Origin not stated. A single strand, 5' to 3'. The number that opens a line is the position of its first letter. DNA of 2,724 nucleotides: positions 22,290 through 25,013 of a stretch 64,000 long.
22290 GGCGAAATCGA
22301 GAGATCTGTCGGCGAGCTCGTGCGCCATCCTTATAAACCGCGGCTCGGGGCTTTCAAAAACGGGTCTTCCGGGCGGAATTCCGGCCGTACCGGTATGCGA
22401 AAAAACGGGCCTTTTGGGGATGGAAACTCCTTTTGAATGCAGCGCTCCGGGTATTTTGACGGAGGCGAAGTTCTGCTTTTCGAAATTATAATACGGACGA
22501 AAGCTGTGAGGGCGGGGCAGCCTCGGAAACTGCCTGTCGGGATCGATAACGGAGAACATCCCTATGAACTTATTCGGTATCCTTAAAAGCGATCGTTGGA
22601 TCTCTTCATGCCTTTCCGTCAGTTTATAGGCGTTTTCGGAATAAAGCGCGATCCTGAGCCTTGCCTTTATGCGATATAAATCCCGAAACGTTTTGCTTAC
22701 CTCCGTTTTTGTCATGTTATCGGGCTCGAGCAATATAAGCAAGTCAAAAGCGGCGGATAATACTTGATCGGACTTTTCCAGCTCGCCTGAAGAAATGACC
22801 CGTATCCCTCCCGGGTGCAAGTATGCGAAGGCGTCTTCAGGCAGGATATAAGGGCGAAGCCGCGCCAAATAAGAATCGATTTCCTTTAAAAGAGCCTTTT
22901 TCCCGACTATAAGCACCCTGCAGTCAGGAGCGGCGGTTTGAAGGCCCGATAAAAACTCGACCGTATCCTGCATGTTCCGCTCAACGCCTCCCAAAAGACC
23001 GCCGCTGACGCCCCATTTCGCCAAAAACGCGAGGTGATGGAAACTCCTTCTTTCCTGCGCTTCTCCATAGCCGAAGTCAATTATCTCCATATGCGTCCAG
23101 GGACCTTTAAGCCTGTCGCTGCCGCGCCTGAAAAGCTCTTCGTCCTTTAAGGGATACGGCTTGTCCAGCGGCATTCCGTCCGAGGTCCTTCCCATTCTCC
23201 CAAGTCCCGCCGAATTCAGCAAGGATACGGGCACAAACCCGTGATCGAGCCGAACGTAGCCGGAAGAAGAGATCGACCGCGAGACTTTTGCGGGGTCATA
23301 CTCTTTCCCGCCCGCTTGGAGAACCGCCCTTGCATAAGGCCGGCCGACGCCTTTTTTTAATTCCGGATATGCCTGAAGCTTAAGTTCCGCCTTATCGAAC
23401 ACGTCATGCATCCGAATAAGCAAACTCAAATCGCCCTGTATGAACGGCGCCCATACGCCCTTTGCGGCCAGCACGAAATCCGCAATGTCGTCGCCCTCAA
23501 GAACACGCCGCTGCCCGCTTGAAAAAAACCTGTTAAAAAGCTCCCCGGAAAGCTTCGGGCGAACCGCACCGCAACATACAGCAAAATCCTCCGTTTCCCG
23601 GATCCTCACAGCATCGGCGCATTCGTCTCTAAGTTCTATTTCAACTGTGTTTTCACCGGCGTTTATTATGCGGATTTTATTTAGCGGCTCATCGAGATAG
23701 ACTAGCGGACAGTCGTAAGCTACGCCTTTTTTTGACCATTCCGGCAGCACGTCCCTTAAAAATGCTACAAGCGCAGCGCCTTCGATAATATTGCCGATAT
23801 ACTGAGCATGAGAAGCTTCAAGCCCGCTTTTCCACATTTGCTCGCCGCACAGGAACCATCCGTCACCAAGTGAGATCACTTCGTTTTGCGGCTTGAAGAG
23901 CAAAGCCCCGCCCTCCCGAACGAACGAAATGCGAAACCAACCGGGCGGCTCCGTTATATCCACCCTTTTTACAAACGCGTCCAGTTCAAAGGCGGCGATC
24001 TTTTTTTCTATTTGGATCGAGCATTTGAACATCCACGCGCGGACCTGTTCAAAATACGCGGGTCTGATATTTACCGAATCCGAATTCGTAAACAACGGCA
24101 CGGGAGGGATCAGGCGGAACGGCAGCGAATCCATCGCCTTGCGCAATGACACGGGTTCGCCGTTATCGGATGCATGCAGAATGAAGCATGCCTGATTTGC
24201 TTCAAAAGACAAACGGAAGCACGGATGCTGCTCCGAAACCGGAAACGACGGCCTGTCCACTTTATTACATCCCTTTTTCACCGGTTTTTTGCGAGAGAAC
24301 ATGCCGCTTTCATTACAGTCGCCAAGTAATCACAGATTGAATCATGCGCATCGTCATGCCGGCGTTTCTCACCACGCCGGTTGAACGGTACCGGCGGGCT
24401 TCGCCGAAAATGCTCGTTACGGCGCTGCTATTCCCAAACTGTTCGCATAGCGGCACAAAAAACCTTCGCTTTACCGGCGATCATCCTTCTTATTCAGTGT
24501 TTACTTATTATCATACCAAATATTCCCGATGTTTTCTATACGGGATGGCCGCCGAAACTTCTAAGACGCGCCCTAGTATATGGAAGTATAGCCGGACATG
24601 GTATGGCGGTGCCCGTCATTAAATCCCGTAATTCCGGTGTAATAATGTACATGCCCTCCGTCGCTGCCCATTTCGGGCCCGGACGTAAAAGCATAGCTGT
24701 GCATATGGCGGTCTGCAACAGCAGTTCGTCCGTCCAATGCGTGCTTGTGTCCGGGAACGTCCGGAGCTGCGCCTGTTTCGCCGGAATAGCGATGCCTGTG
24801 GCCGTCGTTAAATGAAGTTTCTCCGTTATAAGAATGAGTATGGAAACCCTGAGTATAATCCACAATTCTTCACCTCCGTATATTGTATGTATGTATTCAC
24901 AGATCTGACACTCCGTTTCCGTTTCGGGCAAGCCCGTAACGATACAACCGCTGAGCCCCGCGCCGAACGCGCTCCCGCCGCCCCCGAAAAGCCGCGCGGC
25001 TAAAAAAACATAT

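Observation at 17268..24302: Tightly coupled TerB-N/TerB-C + BrxD-like ATPase + Lhr-like helicase operon, a Shango-type anti-phage candidate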

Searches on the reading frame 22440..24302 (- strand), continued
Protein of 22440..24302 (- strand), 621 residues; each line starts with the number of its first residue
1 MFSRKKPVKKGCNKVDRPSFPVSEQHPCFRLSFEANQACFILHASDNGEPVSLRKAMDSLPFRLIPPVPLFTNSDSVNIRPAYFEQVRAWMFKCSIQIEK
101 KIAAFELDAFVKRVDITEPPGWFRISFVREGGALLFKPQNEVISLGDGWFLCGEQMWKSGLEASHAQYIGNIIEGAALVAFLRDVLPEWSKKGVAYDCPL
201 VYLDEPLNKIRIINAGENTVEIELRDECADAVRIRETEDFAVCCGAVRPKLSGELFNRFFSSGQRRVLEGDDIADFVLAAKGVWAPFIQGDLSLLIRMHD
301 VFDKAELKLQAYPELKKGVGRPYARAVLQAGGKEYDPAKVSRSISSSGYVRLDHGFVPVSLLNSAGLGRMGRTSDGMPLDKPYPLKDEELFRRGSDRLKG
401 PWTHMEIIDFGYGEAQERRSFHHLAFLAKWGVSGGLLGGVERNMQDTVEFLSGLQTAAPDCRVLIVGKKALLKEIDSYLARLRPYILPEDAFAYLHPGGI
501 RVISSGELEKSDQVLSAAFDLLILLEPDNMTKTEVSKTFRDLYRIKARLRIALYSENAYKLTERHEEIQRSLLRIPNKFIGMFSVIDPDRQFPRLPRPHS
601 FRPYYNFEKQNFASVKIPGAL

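Call 69: list_cluster_members(proteins=[P0002, P0003, P0004, P0016, P0046, P0013, P0018, P0057, P0025, P0006])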
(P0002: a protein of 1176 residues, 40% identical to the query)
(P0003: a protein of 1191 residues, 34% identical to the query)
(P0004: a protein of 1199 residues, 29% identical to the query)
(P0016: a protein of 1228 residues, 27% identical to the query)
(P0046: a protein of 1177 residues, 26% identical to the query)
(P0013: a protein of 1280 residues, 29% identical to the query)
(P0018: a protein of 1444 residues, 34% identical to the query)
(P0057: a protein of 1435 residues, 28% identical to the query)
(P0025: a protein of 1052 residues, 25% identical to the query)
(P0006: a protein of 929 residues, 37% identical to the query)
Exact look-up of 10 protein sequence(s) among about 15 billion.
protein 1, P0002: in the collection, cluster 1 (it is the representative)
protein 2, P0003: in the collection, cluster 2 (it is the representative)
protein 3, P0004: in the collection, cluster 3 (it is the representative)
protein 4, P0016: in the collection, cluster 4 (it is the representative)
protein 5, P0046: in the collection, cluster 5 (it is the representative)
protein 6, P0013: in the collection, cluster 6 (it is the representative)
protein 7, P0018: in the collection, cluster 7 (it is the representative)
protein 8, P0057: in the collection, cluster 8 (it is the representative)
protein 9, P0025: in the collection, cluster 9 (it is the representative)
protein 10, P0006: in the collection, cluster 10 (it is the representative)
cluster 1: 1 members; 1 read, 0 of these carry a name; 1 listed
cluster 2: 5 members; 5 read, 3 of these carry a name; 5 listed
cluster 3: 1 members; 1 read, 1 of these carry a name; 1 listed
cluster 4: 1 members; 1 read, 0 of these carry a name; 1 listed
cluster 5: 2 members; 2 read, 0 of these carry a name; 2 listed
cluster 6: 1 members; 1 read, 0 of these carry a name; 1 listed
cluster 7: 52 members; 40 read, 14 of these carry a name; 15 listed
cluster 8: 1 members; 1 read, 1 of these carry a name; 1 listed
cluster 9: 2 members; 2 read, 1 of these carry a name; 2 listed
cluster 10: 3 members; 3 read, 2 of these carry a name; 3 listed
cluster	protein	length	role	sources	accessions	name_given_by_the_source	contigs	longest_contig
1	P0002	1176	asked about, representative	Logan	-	-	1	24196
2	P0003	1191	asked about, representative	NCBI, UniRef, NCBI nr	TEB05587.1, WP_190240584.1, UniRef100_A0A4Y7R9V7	hypothetical protein Psch_02628 [Pelotomaculum schinkii] | TerB-C domain-containing protein n=1 Tax=Pelotomaculum schinkii TaxID=78350 ... | TerB N-terminal domain-containing protein [Pelotomaculum schinkii]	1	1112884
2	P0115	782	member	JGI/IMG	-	hypothetical protein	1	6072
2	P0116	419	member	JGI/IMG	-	hypothetical protein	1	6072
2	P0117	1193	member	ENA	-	-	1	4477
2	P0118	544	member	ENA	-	-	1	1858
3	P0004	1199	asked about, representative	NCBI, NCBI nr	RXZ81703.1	hypothetical protein EBB07_13680 [Paenibacillaceae bacterium]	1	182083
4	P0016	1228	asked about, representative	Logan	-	-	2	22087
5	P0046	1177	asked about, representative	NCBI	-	-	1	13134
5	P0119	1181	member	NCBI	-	-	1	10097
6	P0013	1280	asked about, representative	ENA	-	-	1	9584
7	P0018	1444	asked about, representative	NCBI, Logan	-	-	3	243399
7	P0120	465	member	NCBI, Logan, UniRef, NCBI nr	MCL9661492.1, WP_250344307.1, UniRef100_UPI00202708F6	ATP-binding protein [Paenibacillus hunanensis] | ATP-binding protein n=1 Tax=Paenibacillus hunanensis TaxID=539262 RepID=UPI00202708F6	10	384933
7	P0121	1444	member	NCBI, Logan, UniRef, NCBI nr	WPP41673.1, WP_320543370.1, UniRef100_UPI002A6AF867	TerB N-terminal domain-containing protein [Paenibacillus hunanensis] | TerB N-terminal domain-containing protein n=1 Tax=Paenibacillus hunanensis TaxID=539262 ...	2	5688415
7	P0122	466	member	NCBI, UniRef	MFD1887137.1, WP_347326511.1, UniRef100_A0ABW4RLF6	ATP-binding protein [Paenibacillus wenxiniae] | ATP-binding protein n=1 Tax=Paenibacillus wenxiniae TaxID=1636843 RepID=A0ABW4RLF6_9BACL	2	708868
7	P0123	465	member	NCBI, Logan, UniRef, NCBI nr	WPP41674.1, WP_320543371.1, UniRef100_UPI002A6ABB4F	ATP-binding protein [Paenibacillus hunanensis] | ATP-binding protein n=1 Tax=Paenibacillus hunanensis TaxID=539262 RepID=UPI002A6ABB4F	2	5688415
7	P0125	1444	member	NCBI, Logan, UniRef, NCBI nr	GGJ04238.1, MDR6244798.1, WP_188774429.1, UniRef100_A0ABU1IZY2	TerB N-terminal domain-containing protein [Paenibacillus hunanensis] | TerB N-terminal domain-containing protein n=1 Tax=Paenibacillus hunanensis TaxID=539262 ...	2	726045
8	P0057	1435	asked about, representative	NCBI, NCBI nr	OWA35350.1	hypothetical protein B9G55_11915 [Saccharibacillus sp. O16]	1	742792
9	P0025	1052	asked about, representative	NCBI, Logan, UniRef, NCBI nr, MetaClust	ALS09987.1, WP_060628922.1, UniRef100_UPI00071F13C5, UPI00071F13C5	hypothetical protein ABE82_26620 (plasmid) [Paenibacillus peoriae] | TerB N-terminal domain-containing protein n=1 Tax=Paenibacillus peoriae TaxID=59893 ... | TerB N-terminal domain-containing protein [Paenibacillus peoriae]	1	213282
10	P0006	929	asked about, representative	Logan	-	-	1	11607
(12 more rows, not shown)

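Call 71: search_protein_families(library=pfam, proteins=[P0121, P0123, P0057], max_evalue=0.001)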
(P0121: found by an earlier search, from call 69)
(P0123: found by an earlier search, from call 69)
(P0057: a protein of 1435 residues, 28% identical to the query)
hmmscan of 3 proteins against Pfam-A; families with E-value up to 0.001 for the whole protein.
P0121 (1444 aa): 2 families
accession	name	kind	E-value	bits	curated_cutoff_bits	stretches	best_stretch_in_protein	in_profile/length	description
PF13208.11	TerB_N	-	2.1e-32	113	25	1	854-1050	29-203/207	TerB N-terminal domain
PF15615.11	TerB_C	-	4.8e-10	40.3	26.3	1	1323-1430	39-136/148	TerB-C domain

P0123 (465 aa): 2 families
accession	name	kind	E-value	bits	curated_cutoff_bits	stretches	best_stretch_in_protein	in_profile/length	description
PF10923.14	BrxC_BrxD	-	6.9e-164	546.1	22.2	1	6-416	1-411/414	BREX system ATP-binding protein BrxC/D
PF13191.12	AAA_16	-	1.7e-07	32.4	32.6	1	33-152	3-111/167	AAA ATPase domain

P0057 (1435 aa): 2 families
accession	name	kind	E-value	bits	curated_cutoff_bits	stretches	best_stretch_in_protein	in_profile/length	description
PF13208.11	TerB_N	-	7.6e-30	104.6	25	1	789-982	29-200/207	TerB N-terminal domain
PF15615.11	TerB_C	-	2.4e-09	38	26.3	1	1335-1428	58-147/148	TerB-C domain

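Call 78: find_encoding_contigs(protein=P0061, flank=6000, max_places=2)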
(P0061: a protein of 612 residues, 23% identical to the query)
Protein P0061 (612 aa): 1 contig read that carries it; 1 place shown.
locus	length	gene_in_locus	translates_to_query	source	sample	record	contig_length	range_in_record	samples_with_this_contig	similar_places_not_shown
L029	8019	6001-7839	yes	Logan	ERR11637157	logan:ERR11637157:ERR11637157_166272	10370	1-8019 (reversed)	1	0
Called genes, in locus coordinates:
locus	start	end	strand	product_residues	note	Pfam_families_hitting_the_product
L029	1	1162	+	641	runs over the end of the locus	-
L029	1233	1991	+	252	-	-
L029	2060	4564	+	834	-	PF00012:HSP70, PF06723:MreB_Mbl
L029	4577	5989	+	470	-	PF13401:AAA_22 (faint), PF05496:RuvB_N (weak), PF00004:AAA, PF17866:AAA_lid_6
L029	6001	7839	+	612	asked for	-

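Call 79: find_encoding_contigs(protein=P0009, flank=6000, max_places=2)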
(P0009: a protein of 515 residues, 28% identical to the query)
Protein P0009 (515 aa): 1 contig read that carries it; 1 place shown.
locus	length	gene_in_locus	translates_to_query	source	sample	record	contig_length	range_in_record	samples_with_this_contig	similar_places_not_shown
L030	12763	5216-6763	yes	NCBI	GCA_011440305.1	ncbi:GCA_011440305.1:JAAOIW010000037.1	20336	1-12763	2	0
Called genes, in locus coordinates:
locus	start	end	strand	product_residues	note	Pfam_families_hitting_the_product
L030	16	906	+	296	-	PF00126:HTH_1, PF03466:LysR_substrate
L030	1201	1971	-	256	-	PF01261:AP_endonuc_2 (weak)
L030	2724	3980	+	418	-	PF00817:IMS, PF11799:IMS_C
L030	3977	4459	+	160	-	PF26325:YhjD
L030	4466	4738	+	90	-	PF08863:YolD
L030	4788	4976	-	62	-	-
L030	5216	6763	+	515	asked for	-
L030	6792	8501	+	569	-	PF13208:TerB_N, PF15615:TerB_C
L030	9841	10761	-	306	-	PF13276:HTH_21, PF00665:rve, PF13683:rve_3, PF13333:rve_2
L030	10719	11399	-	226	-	PF01527:HTH_Tnp_1 (weak), PF04218:CENP-B_N (faint), PF13518:HTH_28 (weak), PF13551:HTH_29 (faint), PF13565:HTH_32 (faint), PF13384:HTH_23 (weak), PF13518:HTH_28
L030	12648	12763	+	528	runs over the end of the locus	PF00072:Response_reg, PF00165:HTH_AraC, PF12833:HTH_18, PF00165:HTH_AraC (weak)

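Call 82: fold_search(model_id=the predicted structure, library=viral)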
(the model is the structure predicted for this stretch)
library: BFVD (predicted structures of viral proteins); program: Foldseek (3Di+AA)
matches with E <= 10: 1312; with E <= 0.001: 33
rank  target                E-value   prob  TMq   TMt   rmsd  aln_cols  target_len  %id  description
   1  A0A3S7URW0            9.0e-09  1.00  0.22  0.21  16.4       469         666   15  (no name in the UniProt tables at hand)
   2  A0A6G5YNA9            2.8e-06  1.00  0.22  0.24  17.7       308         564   14  (no name in the UniProt tables at hand)
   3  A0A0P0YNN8            3.0e-06  1.00  0.24  0.38   3.8       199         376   14  (no name in the UniProt tables at hand)
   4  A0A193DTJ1            1.3e-05  1.00  0.26  0.39  12.7       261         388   10  Global transactivator-like protein truncated [Autographa californica nuclear polyhedrosis virus]
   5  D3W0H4                1.5e-05  1.00  0.21  0.23   4.4       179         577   17  Putative helicase [Lactococcus phage 1358]
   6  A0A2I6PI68            1.5e-05  1.00  0.20  0.19   4.1       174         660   13  DNA helicase [Pseudomonas phage PMBT14]
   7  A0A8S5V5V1            2.0e-05  1.00  0.18  0.22  14.8       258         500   12  Chromatin remodeling complex ATPase [Myoviridae sp. ct4uh47]
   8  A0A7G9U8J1            2.7e-05  1.00  0.19  0.57   4.2       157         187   13  Global transactivator [Spilarctia obliqua nucleopolyhedrovirus]
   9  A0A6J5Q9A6            3.4e-05  1.00  0.21  0.24   3.9       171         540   15  SSL2 DNA or RNA helicases of superfamily II [uncultured Caudovirales phage]
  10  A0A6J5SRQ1            3.6e-05  1.00  0.21  0.25   4.2       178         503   15  HepA Superfamily II DNA/RNA helicases, SNF2 family [uncultured Caudovirales phage]
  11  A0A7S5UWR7            3.8e-05  1.00  0.20  0.25  20.9       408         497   10  (no name in the UniProt tables at hand)
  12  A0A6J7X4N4            4.0e-05  1.00  0.21  0.24   5.4       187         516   14  HepA Superfamily II DNA/RNA helicases, SNF2 family [uncultured Caudovirales phage]
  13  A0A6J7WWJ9            7.1e-05  1.00  0.19  0.16   3.9       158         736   15  DEXDc domain containing protein [uncultured Caudovirales phage]
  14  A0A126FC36            7.1e-05  1.00  0.21  0.41   3.6       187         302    8  SNF2 N-terminal domain-containing protein [Lonomia obliqua multiple nucleopolyhedrovirus]
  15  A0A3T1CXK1            8.0e-05  1.00  0.20  0.14   5.2       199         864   12  DNA helicase [Acanthamoeba castellanii medusavirus J1]
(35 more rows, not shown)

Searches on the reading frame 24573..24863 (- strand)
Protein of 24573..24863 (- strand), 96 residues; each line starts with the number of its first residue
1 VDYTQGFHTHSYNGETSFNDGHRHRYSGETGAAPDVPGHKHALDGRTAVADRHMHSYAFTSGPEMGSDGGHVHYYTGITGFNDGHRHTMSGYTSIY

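Call 75: search_protein_families(library=padloc, proteins=[window:24573-24863:-], max_evalue=0.001)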
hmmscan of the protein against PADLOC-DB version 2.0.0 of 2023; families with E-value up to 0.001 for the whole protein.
window:24573-24863:- (96 aa): 0 families

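Call 76: search_protein_families(library=pfam, proteins=[window:24573-24863:-], max_evalue=0.001)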
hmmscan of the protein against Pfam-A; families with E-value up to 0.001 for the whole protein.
window:24573-24863:- (96 aa): 1 family
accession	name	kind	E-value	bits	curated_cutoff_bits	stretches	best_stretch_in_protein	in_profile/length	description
PF12788.12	YmaF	-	1.5e-17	64.3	27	2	5-61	37-95/97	YmaF family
